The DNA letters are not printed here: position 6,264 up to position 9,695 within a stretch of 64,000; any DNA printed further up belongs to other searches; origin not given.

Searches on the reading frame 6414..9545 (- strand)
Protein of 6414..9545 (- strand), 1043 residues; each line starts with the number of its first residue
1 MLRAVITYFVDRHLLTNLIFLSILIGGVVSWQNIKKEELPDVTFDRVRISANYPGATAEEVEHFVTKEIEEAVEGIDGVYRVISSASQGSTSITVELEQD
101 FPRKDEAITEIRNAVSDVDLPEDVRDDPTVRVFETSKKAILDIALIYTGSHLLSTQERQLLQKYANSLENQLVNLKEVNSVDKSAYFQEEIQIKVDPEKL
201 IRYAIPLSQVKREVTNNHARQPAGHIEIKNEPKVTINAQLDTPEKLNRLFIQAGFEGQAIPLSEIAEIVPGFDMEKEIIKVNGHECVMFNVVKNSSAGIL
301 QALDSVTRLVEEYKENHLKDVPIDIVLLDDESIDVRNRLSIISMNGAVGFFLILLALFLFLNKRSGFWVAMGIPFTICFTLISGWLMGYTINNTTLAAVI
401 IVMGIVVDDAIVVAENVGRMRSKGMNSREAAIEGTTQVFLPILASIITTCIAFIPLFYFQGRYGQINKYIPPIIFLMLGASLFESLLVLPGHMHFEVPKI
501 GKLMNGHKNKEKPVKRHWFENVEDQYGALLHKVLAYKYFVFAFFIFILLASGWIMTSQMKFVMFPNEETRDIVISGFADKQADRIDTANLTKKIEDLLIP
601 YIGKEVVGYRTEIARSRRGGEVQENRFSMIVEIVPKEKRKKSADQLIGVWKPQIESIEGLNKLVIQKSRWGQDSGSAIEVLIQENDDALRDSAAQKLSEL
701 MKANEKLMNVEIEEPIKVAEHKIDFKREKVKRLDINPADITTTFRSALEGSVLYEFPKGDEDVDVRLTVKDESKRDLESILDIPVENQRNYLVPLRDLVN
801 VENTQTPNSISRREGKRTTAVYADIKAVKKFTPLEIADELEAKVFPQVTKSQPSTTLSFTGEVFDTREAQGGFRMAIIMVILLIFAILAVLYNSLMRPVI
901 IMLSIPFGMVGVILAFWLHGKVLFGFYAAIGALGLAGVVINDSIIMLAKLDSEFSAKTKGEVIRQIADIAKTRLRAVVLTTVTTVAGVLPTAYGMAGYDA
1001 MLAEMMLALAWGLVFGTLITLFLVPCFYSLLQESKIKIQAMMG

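Call 19: search_protein_families(library=pfam, proteins=[window:6414-9545:-], max_evalue=0.0001)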
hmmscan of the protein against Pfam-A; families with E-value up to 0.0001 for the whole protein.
window:6414-9545:- (1043 aa): 2 families
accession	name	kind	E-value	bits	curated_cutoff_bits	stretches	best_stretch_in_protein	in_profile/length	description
PF00873.25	ACR_tran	-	5.5e-153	511.5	28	1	6-1031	2-1020/1021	AcrB/AcrD/AcrF family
PF02355.23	SecD_SecF_C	-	2.7e-09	37.2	20.5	1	874-1026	34-181/189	Protein export membrane protein SecD/SecF, C-terminal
